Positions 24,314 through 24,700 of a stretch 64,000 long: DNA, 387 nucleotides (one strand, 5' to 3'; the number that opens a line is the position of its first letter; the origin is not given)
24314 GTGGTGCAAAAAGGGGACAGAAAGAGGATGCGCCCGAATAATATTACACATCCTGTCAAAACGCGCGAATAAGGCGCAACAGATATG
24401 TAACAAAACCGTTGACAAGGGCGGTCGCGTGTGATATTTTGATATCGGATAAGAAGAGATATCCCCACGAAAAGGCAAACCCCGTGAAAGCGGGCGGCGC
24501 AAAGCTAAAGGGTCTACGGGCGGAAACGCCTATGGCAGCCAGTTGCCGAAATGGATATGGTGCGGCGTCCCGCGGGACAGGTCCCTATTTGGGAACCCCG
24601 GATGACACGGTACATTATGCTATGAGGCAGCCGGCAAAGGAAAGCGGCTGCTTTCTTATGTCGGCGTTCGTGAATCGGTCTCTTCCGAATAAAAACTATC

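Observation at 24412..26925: A c-di-GMP riboswitch appears to control an operon that encodes a c-di-GMP-type phosphodiesterase (cis feedback loop)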

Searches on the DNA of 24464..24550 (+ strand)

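Call 40: build_rna_model(alignment_id=A5)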
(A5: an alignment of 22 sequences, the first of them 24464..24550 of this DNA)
Model R1 built from alignment A5 (22 sequences, 102 columns); structure: RNAalifold consensus.
model positions 88; base pairs 22; branch points 1; effective number of sequences 1.61; information 0.647 bits per position. Calibrated on 0.2 Mb of random sequence (short: E-values are rough).
structure used (alignment columns):
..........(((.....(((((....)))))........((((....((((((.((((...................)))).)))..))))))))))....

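Call 41: search_with_rna_model(model_id=R1, sources=[L031, L032, L033, L034, L035, L036, L037, L038, L039, L040, L041, L042, L043, L044, L045, L046, L047, L048, L049, L050, L051, L052, L053, L054, L055, L056, L057, L058, L059, L060, L061, L062, L063, L064, L065, L066, L067, L068, L069, L070, L071, L072, L073, L074, L075, L076, L077, L078, L079, L080, L081, L082, L083, L084, L085, L086, L087, L088, L089, L090, L091, L092, L093, L094, L095, L096, L097, L098, L099], max_evalue=0.001)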
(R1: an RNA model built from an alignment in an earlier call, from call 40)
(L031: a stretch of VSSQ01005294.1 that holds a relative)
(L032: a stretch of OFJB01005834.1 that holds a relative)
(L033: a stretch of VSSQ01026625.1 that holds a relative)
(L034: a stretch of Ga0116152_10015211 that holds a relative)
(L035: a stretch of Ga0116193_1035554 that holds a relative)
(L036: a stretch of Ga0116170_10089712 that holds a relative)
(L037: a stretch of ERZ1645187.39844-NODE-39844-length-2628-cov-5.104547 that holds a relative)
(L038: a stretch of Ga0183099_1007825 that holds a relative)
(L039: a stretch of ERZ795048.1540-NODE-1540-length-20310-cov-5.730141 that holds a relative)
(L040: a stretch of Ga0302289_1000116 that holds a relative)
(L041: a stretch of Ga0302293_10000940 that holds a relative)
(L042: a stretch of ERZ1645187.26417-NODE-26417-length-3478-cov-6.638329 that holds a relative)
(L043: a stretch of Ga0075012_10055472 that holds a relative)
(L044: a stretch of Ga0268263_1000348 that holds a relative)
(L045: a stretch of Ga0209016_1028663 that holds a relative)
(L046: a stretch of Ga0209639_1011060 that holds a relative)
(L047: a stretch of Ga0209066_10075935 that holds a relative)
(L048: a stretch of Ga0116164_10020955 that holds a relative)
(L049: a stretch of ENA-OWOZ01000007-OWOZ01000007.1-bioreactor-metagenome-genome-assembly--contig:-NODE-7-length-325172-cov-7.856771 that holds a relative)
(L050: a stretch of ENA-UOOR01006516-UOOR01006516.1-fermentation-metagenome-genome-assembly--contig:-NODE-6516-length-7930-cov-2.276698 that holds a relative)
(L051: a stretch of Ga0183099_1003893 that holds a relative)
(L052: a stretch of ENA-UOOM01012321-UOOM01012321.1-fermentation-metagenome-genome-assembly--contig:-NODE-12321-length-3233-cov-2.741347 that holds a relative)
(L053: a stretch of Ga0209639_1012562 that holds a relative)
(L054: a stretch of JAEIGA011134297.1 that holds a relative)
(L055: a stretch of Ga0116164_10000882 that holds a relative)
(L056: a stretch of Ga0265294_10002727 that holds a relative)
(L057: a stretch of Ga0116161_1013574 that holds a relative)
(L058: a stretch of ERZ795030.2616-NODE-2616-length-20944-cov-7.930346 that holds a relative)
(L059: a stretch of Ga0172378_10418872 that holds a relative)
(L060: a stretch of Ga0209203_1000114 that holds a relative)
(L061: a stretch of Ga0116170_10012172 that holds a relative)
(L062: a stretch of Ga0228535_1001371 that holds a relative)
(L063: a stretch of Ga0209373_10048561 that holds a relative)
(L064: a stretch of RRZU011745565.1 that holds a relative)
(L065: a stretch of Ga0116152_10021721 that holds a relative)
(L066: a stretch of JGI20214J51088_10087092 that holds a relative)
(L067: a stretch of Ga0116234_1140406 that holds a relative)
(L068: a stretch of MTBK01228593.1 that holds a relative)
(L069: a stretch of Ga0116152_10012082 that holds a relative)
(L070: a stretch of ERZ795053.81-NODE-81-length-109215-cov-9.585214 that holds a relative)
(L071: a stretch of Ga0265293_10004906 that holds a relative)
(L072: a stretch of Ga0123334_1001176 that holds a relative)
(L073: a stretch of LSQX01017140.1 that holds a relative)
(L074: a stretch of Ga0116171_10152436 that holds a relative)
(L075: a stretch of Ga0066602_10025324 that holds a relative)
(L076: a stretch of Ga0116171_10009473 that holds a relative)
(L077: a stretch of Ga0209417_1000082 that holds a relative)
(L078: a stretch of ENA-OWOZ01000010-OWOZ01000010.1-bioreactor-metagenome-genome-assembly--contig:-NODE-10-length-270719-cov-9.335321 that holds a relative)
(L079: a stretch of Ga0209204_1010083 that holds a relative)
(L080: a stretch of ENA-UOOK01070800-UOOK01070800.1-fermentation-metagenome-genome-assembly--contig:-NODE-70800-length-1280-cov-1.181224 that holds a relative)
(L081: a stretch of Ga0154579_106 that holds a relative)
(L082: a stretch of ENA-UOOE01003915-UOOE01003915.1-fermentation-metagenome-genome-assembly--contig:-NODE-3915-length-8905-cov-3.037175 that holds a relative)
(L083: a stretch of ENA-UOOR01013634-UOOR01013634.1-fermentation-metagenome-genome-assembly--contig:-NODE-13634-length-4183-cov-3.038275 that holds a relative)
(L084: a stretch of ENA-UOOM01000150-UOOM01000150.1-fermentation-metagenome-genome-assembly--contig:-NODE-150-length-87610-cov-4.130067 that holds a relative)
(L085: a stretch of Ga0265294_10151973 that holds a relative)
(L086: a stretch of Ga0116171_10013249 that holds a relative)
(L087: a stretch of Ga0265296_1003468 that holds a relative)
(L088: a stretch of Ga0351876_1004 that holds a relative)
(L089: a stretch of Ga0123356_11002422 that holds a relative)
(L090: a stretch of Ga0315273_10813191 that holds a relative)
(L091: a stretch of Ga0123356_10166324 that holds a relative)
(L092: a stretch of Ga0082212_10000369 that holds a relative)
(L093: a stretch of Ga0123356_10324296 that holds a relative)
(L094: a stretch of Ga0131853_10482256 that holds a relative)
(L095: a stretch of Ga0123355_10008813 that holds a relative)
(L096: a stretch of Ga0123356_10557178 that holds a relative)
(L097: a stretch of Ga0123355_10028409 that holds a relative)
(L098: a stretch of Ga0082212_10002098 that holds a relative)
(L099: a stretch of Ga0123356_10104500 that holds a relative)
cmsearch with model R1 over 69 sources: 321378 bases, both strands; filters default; matches with E-value up to 0.001: 53.
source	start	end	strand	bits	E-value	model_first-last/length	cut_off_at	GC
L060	3126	3210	+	101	1.3e-26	1-88/88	no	0.55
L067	8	92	+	100.6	1.6e-26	1-88/88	no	0.56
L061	3114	3198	+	100.4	1.8e-26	1-88/88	no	0.56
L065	1900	1984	+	98.5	6.8e-26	1-88/88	no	0.55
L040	2044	2135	+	97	1.8e-25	1-88/88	no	0.59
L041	2044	2135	+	96.7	2.3e-25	1-88/88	no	0.6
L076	3114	3198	+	96.2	3.1e-25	1-88/88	no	0.55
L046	735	819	+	95.6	4.7e-25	1-88/88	no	0.62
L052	782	866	+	95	7.2e-25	1-88/88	no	0.59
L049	2084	2169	+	94.5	9.9e-25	1-88/88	no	0.59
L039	2038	2137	+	91.9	5.5e-24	1-88/88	no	0.51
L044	2005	2089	+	91.6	6.8e-24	1-88/88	no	0.61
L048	1198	1288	+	91.4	7.7e-24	1-88/88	no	0.6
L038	646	738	+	91.1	1e-23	1-88/88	no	0.58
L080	327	411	+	89.9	2.2e-23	1-88/88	no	0.65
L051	1287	1371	+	89.4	3.1e-23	1-88/88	no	0.59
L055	2030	2129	+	89.3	3.2e-23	1-88/88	no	0.55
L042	1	90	+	87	1.6e-22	4-88/88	5'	0.52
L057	1258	1342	+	85.7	3.6e-22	1-88/88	no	0.65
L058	3361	3445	+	85.7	3.6e-22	1-88/88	no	0.65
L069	1091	1175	+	84.6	7.9e-22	1-88/88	no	0.54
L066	531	627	+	84.1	1.1e-21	1-88/88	no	0.48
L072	2063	2146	+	82.7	2.7e-21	1-88/88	no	0.5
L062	1856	1940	+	82.6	2.9e-21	1-88/88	no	0.59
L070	2526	2616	+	82.5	3.2e-21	1-88/88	no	0.6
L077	2177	2265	+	82.3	3.8e-21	1-88/88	no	0.56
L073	2067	2149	+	81.6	5.8e-21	1-88/88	no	0.51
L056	1897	1984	+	80.7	1.1e-20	1-88/88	no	0.52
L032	477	565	+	78.8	3.9e-20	1-88/88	no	0.58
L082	1856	1942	+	77.5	9.3e-20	1-88/88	no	0.48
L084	2105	2191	+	77.5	9.3e-20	1-88/88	no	0.48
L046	3153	3237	+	77.4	1e-19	1-88/88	no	0.58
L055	4539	4628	+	76.6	1.7e-19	1-88/88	no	0.59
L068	947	1034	+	76.6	1.7e-19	1-88/88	no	0.55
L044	4505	4591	+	76.1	2.4e-19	1-88/88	no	0.56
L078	2123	2225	+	75.1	4.8e-19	1-88/88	no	0.47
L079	199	301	+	75.1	4.8e-19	1-88/88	no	0.47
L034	906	995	+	74.4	7.3e-19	1-88/88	no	0.6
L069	3627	3711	+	74.2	8.6e-19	1-88/88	no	0.59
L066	295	385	-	74.1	8.9e-19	1-88/88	no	0.54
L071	2070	2153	+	70.4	1.1e-17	1-88/88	no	0.5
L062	1599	1687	-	70.2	1.3e-17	1-88/88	no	0.61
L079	2580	2669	+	69.8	1.7e-17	1-88/88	no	0.51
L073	6532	6620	+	69.4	2.1e-17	1-88/88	no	0.57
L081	2125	2208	+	67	1.1e-16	1-88/88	no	0.4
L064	883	966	+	66.3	1.7e-16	1-88/88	no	0.55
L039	4580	4671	+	63.6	1.1e-15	1-88/88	no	0.52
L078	4504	4593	+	61.1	5.7e-15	1-88/88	no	0.49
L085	352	436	+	57.5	6.5e-14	1-88/88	no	0.42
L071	6530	6618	+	57.3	7.3e-14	1-88/88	no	0.53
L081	4463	4554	+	56.7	1.1e-13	1-88/88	no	0.43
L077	4461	4558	+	56.3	1.5e-13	1-88/88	no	0.38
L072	6529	6617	+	55.6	2.4e-13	1-88/88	no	0.54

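Call 86: search_with_rna_model(model_id=R1, sources=[window, L006, L008, L011, L012, L013, L014, L015, L016, L017, L018, L019, L020, L021, L022, L023, L024, L025, L026, L027, L029, L030, L032, L034, L038, L039, L040, L044, L046, L048, L049, L051, L052, L055, L056, L057, L060, L061, L062, L064, L065, L066, L067, L068, L069, L070, L071, L072, L073, L077, L078, L079, L080, L081, L082, L085], max_evalue=0.001, make_alignment=true)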
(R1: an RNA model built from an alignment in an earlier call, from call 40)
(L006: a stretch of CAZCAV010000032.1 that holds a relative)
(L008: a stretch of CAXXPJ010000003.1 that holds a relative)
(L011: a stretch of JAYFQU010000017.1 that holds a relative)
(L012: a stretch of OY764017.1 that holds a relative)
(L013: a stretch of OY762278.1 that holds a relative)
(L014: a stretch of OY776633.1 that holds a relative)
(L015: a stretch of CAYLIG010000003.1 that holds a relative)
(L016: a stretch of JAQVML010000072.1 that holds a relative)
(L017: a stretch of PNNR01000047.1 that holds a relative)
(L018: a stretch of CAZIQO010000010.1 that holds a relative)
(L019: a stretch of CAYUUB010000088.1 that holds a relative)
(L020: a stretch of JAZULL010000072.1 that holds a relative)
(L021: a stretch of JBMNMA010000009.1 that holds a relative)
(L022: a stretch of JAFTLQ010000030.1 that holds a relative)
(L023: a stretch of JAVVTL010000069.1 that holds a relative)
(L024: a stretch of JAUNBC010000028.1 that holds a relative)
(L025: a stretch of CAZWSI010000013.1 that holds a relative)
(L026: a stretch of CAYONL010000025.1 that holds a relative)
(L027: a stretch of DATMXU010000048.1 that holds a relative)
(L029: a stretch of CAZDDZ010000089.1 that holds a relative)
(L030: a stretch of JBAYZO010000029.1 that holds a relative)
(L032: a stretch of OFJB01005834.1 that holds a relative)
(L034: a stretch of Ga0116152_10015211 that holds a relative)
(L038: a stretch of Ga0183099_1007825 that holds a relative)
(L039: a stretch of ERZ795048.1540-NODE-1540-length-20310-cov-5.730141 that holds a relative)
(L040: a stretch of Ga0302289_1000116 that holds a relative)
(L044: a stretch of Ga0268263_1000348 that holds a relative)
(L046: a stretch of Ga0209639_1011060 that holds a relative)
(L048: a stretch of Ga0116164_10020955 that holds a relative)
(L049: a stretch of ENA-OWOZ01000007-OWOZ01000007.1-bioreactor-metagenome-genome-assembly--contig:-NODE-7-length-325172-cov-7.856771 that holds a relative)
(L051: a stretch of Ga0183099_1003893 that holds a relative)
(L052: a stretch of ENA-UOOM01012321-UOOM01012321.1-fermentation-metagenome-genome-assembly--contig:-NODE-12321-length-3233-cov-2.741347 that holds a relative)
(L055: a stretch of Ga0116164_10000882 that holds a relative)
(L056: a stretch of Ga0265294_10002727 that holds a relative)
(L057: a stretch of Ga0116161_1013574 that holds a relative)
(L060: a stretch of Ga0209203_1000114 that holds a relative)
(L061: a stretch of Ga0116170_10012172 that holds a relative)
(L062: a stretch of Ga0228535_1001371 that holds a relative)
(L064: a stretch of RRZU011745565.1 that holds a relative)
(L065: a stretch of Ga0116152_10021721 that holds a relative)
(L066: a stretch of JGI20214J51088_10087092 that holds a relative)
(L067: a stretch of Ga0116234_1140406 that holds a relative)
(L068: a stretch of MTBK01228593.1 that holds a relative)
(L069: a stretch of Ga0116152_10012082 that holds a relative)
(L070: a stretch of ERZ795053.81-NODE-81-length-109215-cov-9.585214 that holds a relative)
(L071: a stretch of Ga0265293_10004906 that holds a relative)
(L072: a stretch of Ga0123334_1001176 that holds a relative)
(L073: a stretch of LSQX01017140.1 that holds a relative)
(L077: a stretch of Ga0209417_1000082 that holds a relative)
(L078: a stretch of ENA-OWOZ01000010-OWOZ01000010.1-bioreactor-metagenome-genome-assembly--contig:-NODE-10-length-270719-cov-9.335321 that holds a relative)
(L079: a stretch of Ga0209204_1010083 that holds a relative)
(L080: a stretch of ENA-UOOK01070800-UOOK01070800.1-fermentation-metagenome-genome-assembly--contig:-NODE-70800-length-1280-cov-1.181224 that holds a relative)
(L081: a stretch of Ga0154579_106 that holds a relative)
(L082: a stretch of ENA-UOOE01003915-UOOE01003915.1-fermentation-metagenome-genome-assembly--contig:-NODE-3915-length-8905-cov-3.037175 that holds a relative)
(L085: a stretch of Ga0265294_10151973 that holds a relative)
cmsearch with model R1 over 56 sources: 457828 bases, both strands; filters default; matches with E-value up to 0.001: 77.
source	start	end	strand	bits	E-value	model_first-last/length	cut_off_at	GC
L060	3126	3210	+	101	1.8e-26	1-88/88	no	0.55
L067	8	92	+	100.6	2.3e-26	1-88/88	no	0.56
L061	3114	3198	+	100.4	2.6e-26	1-88/88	no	0.56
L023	154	238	+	99.7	4.1e-26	1-88/88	no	0.58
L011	4764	4856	+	99.6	4.7e-26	1-88/88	no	0.55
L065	1900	1984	+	98.5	9.7e-26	1-88/88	no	0.55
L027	49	133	+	97.9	1.4e-25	1-88/88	no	0.59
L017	4712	4803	+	97.2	2.3e-25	1-88/88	no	0.54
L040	2044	2135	+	97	2.6e-25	1-88/88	no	0.59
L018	4646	4733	+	96.9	2.8e-25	1-88/88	no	0.58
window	24464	24550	+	95.7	6.1e-25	1-88/88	no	0.61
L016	335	426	+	95.7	6.2e-25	1-88/88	no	0.57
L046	735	819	+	95.6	6.7e-25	1-88/88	no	0.62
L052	782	866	+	95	1e-24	1-88/88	no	0.59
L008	4765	4857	+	94.7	1.2e-24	1-88/88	no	0.56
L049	2084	2169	+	94.5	1.4e-24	1-88/88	no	0.59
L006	2591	2675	+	94.3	1.6e-24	1-88/88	no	0.62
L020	4764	4849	+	94.1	1.9e-24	1-88/88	no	0.49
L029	4673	4758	+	93.4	3e-24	1-88/88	no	0.57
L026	369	454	+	92.8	4.5e-24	1-88/88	no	0.55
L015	4763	4855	+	92.5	5.5e-24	1-88/88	no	0.61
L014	4763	4855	+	92.2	6.4e-24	1-88/88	no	0.56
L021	4651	4738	+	92.2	6.7e-24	1-88/88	no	0.49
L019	4642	4741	+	91.9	7.8e-24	1-88/88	no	0.51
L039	2038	2137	+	91.9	7.8e-24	1-88/88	no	0.51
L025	4765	4851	+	91.9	8.3e-24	1-88/88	no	0.6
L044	2005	2089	+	91.6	9.7e-24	1-88/88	no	0.61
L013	4753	4852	+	91.6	9.9e-24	1-88/88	no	0.49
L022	4675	4758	+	91.6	1e-23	1-88/88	no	0.54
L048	1198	1288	+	91.4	1.1e-23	1-88/88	no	0.6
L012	4754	4853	+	91.4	1.2e-23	1-88/88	no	0.5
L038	646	738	+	91.1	1.4e-23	1-88/88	no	0.58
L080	327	411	+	89.9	3.2e-23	1-88/88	no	0.65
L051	1287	1371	+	89.4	4.4e-23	1-88/88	no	0.59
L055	2030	2129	+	89.3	4.6e-23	1-88/88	no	0.55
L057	1258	1342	+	85.7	5.1e-22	1-88/88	no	0.65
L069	1091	1175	+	84.6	1.1e-21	1-88/88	no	0.54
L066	531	627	+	84.1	1.5e-21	1-88/88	no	0.48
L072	2063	2146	+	82.7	3.9e-21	1-88/88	no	0.5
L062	1856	1940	+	82.6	4.2e-21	1-88/88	no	0.59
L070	2526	2616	+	82.5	4.6e-21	1-88/88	no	0.6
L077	2177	2265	+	82.3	5.3e-21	1-88/88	no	0.56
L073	2067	2149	+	81.6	8.3e-21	1-88/88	no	0.51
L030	4545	4632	+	80.7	1.6e-20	1-88/88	no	0.52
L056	1897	1984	+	80.7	1.6e-20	1-88/88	no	0.52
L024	4516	4600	+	79.6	3.2e-20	1-88/88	no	0.56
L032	477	565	+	78.8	5.5e-20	1-88/88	no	0.58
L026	2870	2956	+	78.4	7.1e-20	1-88/88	no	0.56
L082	1856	1942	+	77.5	1.3e-19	1-88/88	no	0.48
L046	3153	3237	+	77.4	1.5e-19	1-88/88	no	0.58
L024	4168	4252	-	76.7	2.2e-19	1-88/88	no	0.59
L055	4539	4628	+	76.6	2.4e-19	1-88/88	no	0.59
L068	947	1034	+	76.6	2.4e-19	1-88/88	no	0.55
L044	4505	4591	+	76.1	3.4e-19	1-88/88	no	0.56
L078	2123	2225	+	75.1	6.8e-19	1-88/88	no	0.47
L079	199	301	+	75.1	6.8e-19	1-88/88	no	0.47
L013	7269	7358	+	75.1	6.8e-19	1-88/88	no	0.52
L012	7268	7357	+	75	7e-19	1-88/88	no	0.51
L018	7131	7220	+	74.4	1e-18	1-88/88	no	0.6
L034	906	995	+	74.4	1e-18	1-88/88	no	0.6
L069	3627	3711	+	74.2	1.2e-18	1-88/88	no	0.59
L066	295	385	-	74.1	1.3e-18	1-88/88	no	0.54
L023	2583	2667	+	70.7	1.3e-17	1-88/88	no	0.53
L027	2482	2565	+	70.4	1.5e-17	1-88/88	no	0.55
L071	2070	2153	+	70.4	1.6e-17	1-88/88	no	0.5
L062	1599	1687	-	70.2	1.8e-17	1-88/88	no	0.61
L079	2580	2669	+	69.8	2.4e-17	1-88/88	no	0.51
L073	6532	6620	+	69.4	3.1e-17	1-88/88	no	0.57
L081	2125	2208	+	67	1.6e-16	1-88/88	no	0.4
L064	883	966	+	66.3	2.5e-16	1-88/88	no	0.55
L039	4580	4671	+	63.6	1.6e-15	1-88/88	no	0.52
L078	4504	4593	+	61.1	8.1e-15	1-88/88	no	0.49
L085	352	436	+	57.5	9.3e-14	1-88/88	no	0.42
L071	6530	6618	+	57.3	1e-13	1-88/88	no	0.53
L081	4463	4554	+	56.7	1.6e-13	1-88/88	no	0.43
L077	4461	4558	+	56.3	2.1e-13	1-88/88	no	0.38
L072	6529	6617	+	55.6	3.4e-13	1-88/88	no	0.54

Alignment A7: 77 matches aligned to the model, 120 columns, each read 5' to 3' on its own strand. Consensus structure (alignment columns), stored with it:
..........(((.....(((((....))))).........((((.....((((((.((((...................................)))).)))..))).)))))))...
